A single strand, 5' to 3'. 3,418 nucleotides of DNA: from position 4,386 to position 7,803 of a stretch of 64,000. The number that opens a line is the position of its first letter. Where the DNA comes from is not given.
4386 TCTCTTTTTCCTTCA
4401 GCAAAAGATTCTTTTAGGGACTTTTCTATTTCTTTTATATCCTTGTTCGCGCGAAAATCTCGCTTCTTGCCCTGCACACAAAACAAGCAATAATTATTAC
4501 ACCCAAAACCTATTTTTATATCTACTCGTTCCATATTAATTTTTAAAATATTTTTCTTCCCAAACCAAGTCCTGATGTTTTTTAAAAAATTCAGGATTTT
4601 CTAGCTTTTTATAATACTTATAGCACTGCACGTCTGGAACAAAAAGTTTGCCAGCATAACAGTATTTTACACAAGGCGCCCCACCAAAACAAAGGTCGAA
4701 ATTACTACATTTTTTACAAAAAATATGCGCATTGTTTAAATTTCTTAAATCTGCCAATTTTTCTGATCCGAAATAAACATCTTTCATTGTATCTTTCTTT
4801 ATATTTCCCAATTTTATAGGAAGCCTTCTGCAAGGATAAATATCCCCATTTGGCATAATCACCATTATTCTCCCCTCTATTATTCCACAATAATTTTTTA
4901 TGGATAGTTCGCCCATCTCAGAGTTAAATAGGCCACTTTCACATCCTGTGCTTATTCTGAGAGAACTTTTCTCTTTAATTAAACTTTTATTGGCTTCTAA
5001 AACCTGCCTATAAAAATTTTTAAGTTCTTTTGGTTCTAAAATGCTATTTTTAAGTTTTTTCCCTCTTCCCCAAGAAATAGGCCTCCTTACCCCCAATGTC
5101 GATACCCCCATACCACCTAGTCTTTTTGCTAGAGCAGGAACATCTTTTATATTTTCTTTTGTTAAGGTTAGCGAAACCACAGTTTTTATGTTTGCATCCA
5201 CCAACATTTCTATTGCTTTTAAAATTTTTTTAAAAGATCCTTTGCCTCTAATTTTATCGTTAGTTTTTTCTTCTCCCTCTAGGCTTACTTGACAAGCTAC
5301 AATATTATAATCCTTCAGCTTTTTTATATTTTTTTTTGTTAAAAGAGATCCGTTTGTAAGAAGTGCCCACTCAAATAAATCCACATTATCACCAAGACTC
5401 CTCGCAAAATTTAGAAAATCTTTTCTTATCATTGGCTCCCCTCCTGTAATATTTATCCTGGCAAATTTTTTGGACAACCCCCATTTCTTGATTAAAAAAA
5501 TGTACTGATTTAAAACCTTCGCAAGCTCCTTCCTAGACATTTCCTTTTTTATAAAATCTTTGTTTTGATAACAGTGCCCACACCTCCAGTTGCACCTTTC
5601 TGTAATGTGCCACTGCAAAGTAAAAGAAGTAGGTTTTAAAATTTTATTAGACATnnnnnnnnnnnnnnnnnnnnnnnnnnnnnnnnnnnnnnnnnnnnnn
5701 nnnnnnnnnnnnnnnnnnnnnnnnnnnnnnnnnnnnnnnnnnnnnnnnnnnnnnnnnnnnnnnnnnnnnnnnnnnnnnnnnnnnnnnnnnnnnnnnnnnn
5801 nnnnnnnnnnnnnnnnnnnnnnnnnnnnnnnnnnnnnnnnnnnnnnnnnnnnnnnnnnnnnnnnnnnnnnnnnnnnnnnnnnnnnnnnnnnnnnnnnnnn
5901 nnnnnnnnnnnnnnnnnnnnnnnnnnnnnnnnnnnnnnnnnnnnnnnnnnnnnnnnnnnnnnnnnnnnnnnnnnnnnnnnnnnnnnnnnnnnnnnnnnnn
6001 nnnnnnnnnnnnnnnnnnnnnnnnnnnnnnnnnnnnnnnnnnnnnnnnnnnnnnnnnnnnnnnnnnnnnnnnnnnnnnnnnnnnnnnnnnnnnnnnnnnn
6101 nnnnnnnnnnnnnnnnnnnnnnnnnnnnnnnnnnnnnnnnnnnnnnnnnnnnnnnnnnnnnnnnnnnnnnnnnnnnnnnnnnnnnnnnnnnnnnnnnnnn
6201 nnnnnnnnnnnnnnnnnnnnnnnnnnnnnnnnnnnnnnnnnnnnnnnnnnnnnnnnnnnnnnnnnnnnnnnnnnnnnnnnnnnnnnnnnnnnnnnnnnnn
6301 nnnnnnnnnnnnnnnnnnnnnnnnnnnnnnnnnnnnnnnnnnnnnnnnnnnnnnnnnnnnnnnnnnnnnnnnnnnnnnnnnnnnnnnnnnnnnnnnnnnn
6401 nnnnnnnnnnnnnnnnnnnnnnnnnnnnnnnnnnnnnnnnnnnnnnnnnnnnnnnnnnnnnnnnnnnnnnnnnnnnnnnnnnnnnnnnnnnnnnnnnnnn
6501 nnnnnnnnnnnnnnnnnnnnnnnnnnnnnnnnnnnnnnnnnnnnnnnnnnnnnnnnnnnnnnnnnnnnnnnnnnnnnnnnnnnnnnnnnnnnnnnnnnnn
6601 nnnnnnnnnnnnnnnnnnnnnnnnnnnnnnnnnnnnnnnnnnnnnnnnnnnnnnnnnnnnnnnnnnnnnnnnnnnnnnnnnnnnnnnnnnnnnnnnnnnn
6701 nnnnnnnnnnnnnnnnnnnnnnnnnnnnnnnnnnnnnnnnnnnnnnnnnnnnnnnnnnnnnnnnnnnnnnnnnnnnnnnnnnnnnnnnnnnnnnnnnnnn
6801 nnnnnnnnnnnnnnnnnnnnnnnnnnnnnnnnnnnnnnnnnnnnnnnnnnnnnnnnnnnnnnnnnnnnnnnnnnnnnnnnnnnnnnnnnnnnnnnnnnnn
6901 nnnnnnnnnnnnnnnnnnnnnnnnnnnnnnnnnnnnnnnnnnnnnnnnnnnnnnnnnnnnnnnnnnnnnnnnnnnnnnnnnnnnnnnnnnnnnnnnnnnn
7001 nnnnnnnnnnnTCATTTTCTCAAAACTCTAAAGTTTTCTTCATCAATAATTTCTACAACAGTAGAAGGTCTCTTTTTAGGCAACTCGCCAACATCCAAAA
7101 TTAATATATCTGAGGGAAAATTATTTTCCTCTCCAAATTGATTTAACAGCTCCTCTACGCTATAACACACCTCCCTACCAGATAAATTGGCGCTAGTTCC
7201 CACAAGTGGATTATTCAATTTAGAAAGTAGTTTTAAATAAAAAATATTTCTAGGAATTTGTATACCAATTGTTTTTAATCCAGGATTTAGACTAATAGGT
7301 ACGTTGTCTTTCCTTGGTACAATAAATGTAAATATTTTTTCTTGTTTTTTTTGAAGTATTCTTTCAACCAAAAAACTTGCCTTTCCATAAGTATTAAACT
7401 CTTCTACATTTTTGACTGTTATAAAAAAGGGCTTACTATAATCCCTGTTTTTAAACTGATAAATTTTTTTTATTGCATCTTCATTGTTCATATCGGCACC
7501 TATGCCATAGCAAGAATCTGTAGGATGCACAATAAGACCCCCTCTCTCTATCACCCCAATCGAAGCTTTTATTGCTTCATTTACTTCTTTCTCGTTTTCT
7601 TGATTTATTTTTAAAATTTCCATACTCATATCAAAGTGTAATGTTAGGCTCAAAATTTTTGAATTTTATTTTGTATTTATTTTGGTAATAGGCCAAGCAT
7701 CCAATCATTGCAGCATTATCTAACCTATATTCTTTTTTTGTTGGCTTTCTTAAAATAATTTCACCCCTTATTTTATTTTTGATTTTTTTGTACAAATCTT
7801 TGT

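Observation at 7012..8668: YrdC-like plus Kae1/TsaD-like pair embedded in the RiPP operon: split carbamoyltransferase/adenylyltransferase candidate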

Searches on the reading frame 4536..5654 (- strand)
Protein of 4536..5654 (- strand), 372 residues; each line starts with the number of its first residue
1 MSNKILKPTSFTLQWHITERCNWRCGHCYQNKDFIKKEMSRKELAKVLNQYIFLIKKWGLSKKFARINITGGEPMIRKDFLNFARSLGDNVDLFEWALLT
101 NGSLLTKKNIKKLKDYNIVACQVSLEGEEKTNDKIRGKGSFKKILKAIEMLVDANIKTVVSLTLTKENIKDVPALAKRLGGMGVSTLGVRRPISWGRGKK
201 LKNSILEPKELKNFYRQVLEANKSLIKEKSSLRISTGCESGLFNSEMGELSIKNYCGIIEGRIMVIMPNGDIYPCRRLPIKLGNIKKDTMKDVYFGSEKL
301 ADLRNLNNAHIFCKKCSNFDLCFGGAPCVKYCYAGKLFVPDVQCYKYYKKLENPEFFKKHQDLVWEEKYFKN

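Call 4: search_protein_families(library=pfam, proteins=[window:4536-5654:-], max_evalue=0.01)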
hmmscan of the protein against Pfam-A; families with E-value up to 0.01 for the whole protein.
window:4536-5654:- (372 aa): 3 families
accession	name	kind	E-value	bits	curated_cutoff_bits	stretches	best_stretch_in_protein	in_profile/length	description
PF04055.27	Radical_SAM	-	4.2e-23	82.8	29.5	1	17-178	3-165/166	Radical SAM superfamily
PF13186.11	SPASM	-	2.5e-09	37.7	21.5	1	256-316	1-66/67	Iron-sulfur cluster-binding domain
PF13353.11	Fer4_12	-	0.00037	21.2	22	1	19-142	13-133/137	4Fe-4S single cluster domain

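Call 31: search_protein_families(library=ncbifam, proteins=[window:4536-5654:-], max_evalue=1e-20)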
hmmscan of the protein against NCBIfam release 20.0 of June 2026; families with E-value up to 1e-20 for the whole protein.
window:4536-5654:- (372 aa): 20 families
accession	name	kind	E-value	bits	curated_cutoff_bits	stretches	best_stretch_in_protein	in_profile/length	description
TIGR04340.1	rSAM_ACGX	hypoth_equivalog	1.5e-45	155.9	400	1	10-346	2-339/341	radical SAM/SPASM domain protein, ACGX system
TIGR04082.1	rSAM_for_selen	equivalog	2.7e-41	141.9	350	1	3-329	191-499/516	thio(seleno)oxazole modification radical SAM maturase SbtM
TIGR03962.1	mycofact_rSAM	equivalog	9.4e-36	123.7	265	1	11-346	12-333/339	mycofactocin radical SAM maturase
TIGR04303.1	GeoRSP_rSAM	equivalog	2.1e-35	122.9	400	1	11-345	5-325/325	GeoRSP system radical SAM/SPASM protein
TIGR04053.2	TIGR04053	equivalog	6e-35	121.2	395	1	11-222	8-214/366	TIGR04053 family radical SAM/SPASM domain-containing protein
TIGR04545.1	rSAM_ahbD_hemeb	equivalog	2.4e-33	116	500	1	14-336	3-327/339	heme b synthase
NF047865.1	rSAM_PapB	equivalog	1.8e-30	106.3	340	1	10-337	4-327/330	PapB family radical SAM/SPASM ranthipeptide maturase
TIGR04133.1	rSAM_w_lipo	hypoth_equivalog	4.3e-30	104.8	425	1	12-326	25-331/350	TIGR04133 family radical SAM/SPASM protein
TIGR04250.1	SCM_rSAM_ScmE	equivalog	3e-29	102.1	400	0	14-179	6-165/358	SynChlorMet cassette radical SAM/SPASM protein ScmE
TIGR04051.1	rSAM_NirJ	equivalog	5.2e-29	101.3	515.45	1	15-237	6-221/354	heme d1 biosynthesis radical SAM protein NirJ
TIGR04347.1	pseudo_SAM_Halo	equivalog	4.6e-28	98.6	525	1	14-221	41-241/390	TIGR04347 family pseudo-SAM/SPASM protein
TIGR04546.1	rSAM_ahbC_deAc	equivalog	1.2e-27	96.7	650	1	14-228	42-249/390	12,18-didecarboxysiroheme deacetylase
NF050035.1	rSAM_WgK_link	exception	1.8e-27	96.3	650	1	14-229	12-217/367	radical SAM/SPASM peptide maturase WgkB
TIGR04055.1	rSAM_NirJ2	equivalog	3.6e-27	95.7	500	1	14-344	3-322/326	putative heme d1 biosynthesis radical SAM protein NirJ2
NF041298.1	rSAM_mat_DynA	equivalog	9e-27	94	450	1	18-350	8-345/356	dynobactin maturation radical SAM/SPASM protein DynA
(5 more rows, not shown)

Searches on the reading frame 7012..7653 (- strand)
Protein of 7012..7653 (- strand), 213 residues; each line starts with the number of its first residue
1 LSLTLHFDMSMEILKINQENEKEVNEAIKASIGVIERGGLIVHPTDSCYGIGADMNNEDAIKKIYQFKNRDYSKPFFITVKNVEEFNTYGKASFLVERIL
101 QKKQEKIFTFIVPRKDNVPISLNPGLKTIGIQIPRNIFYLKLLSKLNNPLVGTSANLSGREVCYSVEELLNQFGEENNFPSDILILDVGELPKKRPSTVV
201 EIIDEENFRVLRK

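Call 4: search_protein_families(library=pfam, proteins=[window:7012-7653:-], max_evalue=0.01)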
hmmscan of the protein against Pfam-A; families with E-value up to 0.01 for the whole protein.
window:7012-7653:- (213 aa): 1 family
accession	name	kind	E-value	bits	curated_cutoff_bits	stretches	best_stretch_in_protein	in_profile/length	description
PF01300.24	Sua5_yciO_yrdC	-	5e-43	147.1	25.1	1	34-213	2-177/178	Telomere recombination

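Call 5: search_protein_families(library=ncbifam, proteins=[window:7012-7653:-], max_evalue=0.01)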
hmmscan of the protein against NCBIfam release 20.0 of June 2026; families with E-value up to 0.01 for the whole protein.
window:7012-7653:- (213 aa): 3 families
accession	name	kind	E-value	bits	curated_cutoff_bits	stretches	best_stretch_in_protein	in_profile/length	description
TIGR00057.1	TIGR00057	equivalog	2.1e-41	141.4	123.2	1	20-213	3-190/202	L-threonylcarbamoyladenylate synthase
NF007919.1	PRK10634.1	equivalog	2.6e-26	92.2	175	1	34-209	4-176/176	L-threonylcarbamoyladenylate synthase type 1 TsaC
TIGR00143.1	hypF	equivalog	2.2e-12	46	466.1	1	19-172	185-337/741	carbamoyltransferase HypF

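Call 21: find_homologous_proteins(query=window:7012-7629:-, max_evalue=0.001)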
Query window:7012-7629:- (205 aa): 62 proteins with E <= 0.001 among 178 candidates.
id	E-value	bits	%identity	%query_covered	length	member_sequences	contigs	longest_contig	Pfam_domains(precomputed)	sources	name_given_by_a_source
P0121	5.5e-127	439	100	99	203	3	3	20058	PF01300.25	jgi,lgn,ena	-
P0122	1.6e-59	219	53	94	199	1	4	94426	PF01300.25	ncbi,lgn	-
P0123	3.4e-52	195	50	95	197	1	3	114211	PF01300.25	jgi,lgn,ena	-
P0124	4.3e-52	195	48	97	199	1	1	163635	PF01300.25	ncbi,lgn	-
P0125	3.0e-49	185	48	94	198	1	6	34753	PF01300.25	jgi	-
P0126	4.8e-49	185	47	100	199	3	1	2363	PF01300.25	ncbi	ncbi:MAG: L-threonylcarbamoyladenylate synthase [Candidatus Portnoybacteria bacterium]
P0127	1.8e-28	118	39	85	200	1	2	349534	PF01300.25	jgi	-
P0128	3.6e-28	117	36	99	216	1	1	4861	PF01300.25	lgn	-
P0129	5.2e-27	113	39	99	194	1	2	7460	PF01300.25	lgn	-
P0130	2.1e-24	104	34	93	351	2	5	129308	PF01300.25,PF02367.24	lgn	-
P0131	7.1e-24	103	35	94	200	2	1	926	PF01300.25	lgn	-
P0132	3.1e-23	101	35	94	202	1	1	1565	PF01300.25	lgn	-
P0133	4.1e-23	100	36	94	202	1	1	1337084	PF01300.25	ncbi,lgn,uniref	ncbi:L-threonylcarbamoyladenylate synthase [Methanobacterium oryzae]|uniref:L-threonylcarbamoyladeny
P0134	4.7e-23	100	31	99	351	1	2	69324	PF01300.25,PF02367.24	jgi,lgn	-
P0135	2.9e-22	97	34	94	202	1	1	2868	PF01300.25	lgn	-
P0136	1.1e-21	95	34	94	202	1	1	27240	PF01300.25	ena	-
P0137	1.6e-21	95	32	98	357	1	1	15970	PF01300.25,PF02367.24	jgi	jgi:L-threonylcarbamoyladenylate synthase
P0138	2.1e-21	95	33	94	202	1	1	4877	PF01300.25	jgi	jgi:L-threonylcarbamoyladenylate synthase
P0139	5.3e-21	93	34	94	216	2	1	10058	PF01300.25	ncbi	-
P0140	1.8e-18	85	33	99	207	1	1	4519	PF01300.25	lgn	-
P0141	4.1e-18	84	33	83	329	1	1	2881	PF01300.25,PF03481.20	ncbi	-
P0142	2.3e-16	78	32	80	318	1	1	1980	PF01300.25,PF03481.20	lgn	-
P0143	4.0e-16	77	32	83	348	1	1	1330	PF01300.25,PF03481.20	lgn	-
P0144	5.7e-16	77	30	92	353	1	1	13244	PF01300.25,PF03481.20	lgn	-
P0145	8.4e-16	76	33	83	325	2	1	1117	PF01300.25,PF03481.20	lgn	-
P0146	1.3e-15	76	33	88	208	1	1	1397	PF01300.25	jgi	jgi:L-threonylcarbamoyladenylate synthase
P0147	1.3e-15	76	32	85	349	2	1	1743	PF01300.25,PF03481.20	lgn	-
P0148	1.8e-15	75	31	83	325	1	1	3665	PF01300.25,PF03481.20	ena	-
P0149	2.6e-15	75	31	83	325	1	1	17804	PF01300.25,PF03481.20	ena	-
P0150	3.1e-15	74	30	95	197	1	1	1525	PF01300.25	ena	-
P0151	1.1e-14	73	31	82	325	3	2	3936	PF01300.25,PF03481.20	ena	-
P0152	1.8e-14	72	30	90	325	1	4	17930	PF01300.25,PF03481.20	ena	-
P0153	2.5e-14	71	31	99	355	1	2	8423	PF01300.25,PF03481.20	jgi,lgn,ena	jgi:L-threonylcarbamoyladenylate synthase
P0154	2.6e-14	71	32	80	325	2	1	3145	PF01300.25,PF03481.20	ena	-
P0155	2.8e-14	71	30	83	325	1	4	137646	PF01300.25,PF03481.20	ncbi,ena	-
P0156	2.9e-14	71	29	83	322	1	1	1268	PF01300.25,PF03481.20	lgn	-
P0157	8.0e-14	70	29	83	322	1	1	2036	PF01300.25,PF03481.20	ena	-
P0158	1.0e-13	69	31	98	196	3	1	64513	PF01300.25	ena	-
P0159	1.2e-13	69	33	82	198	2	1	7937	PF01300.25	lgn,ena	-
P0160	6.3e-13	67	29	83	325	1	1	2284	PF01300.25,PF03481.20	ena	-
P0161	8.4e-13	67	30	86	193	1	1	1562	PF01300.25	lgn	-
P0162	9.5e-13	66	29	89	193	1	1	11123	PF01300.25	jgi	-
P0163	1.0e-12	66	28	98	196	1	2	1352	PF01300.25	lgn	-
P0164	1.6e-12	66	28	93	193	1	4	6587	PF01300.25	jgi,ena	jgi:L-threonylcarbamoyladenylate synthase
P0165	1.8e-12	65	28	93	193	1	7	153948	PF01300.25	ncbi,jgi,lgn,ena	jgi:L-threonylcarbamoyladenylate synthase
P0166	2.9e-12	65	28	93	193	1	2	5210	PF01300.25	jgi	-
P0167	3.2e-12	65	28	93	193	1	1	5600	PF01300.25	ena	-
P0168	3.2e-12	65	28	93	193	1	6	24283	PF01300.25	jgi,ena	-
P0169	3.4e-12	65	28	93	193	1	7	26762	PF01300.25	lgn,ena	-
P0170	3.4e-12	65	28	93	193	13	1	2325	PF01300.25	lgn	-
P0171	3.4e-12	65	34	72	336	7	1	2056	PF01300.25,PF01451.28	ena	-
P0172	3.5e-12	64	29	86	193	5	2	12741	PF01300.25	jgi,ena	-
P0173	1.4e-11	63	30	87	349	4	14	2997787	PF01300.25,PF03481.20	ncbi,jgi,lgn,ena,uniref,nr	ncbi:L-threonylcarbamoyladenylate synthase [Megasphaera paucivorans]|uniref:Threonylcarbamoyl-AMP sy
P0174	6.5e-11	60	28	87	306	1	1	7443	PF01300.25,PF03481.20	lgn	-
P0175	1.7e-10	59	28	76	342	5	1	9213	PF01300.25,PF03481.20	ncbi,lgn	-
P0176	8.4e-10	57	33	88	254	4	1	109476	PF01300.25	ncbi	ncbi:hypothetical protein GCM10027344_30060 [Spelaeicoccus albus]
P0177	1.9e-9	56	28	87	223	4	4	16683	PF01300.25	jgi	jgi:tRNA threonylcarbamoyl adenosine modification protein (Sua5/YciO/YrdC/YwlC family)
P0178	3.1e-9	55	27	87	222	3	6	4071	PF01300.25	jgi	jgi:L-threonylcarbamoyladenylate synthase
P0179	3.1e-8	52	29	97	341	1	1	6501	PF01300.25,PF03481.20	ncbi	-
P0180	3.2e-7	48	30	93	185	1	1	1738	PF01300.25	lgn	-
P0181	4.1e-7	48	29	89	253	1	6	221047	PF01300.25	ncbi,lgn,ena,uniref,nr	ncbi:L-threonylcarbamoyladenylate synthase [uncultured Tessaracoccus sp.]|uniref:L-threonylcarbamoyl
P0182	1.5e-6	46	26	100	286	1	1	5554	PF01300.25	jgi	jgi:L-threonylcarbamoyladenylate synthase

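Call 63: search_solved_structures(query=A4, max_evalue=1, show_alignments=2)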
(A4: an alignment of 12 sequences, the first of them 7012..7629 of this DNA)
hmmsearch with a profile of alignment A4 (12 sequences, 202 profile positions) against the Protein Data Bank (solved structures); distinct sequences matched with E-value up to 1: 17.
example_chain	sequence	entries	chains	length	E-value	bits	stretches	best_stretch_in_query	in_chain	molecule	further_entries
9d3h_A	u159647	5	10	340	4.9e-34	120.6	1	5-201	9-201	Threonylcarbamoyl-AMP synthase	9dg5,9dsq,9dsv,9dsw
1jcu_A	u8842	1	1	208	8e-31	110.1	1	4-201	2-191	conserved protein MTH1692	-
2eqa_A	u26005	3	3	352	1.5e-27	99.4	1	3-193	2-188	Hypothetical protein ST1526 | Putative uncharacterized protein ST1526 | YrdC/Sua5 family protein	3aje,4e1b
1k7j_A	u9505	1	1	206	2.7e-27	98.6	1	14-201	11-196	Protein yciO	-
1kk9_A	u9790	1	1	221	3.3e-27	98.3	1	12-201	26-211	probable translation factor yciO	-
6f89_A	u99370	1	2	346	9.4e-25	90.3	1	8-194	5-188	Threonylcarbamoyl-AMP synthase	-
6f87_A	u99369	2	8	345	1e-24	90.2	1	9-194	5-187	Threonylcarbamoyl-AMP synthase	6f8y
1hru_A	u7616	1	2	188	1.9e-21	79.5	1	14-168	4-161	YRDC GENE PRODUCT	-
2mx1_A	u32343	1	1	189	2.6e-21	79.1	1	16-168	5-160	Threonylcarbamoyl-AMP synthase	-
8ide_A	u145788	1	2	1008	2.6e-16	62.7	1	15-154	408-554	N(6)-L-threonylcarbamoyladenine synthase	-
3vth_A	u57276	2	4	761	6.4e-14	54.9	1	18-169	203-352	Hydrogenase maturation factor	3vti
4g9i_A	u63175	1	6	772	1.4e-09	40.8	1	20-201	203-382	Hydrogenase maturation protein HypF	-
3tsp_A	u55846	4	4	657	5e-09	39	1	14-167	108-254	Transcriptional regulatory protein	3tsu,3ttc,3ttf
3tsq_A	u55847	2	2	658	5e-09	39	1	14-167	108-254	Transcriptional regulatory protein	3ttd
3l7v_A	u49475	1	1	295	0.0034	19.9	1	28-95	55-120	Putative uncharacterized protein smu.1377c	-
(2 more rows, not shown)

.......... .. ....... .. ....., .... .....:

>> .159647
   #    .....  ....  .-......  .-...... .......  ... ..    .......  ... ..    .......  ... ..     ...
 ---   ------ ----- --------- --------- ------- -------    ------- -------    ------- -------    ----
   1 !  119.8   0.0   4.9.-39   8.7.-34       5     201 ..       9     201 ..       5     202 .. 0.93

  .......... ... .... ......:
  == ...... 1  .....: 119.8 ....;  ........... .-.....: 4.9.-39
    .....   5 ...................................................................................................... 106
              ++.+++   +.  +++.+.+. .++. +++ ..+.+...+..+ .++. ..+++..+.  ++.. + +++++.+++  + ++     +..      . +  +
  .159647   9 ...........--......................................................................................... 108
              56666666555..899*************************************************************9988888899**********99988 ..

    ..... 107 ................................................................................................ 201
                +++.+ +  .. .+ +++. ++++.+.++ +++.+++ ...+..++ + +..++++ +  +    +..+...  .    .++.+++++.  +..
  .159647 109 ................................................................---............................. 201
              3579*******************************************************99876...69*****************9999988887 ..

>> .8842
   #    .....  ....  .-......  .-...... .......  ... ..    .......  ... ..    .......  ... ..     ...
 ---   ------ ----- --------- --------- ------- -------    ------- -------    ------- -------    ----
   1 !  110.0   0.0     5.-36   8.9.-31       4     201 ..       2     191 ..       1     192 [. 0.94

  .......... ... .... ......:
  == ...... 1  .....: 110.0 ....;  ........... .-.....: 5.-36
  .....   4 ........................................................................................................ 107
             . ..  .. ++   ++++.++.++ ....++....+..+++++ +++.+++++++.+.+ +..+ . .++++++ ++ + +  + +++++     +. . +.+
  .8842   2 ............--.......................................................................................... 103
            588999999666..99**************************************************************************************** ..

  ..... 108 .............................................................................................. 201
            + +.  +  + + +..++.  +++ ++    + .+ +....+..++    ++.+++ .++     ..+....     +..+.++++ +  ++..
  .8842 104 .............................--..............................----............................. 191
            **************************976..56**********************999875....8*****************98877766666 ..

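Call 74: search_protein_families(library=padloc, proteins=[window:7012-7629:-], max_evalue=0.001)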
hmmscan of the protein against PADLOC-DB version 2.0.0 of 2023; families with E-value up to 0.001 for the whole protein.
window:7012-7629:- (205 aa): 0 families
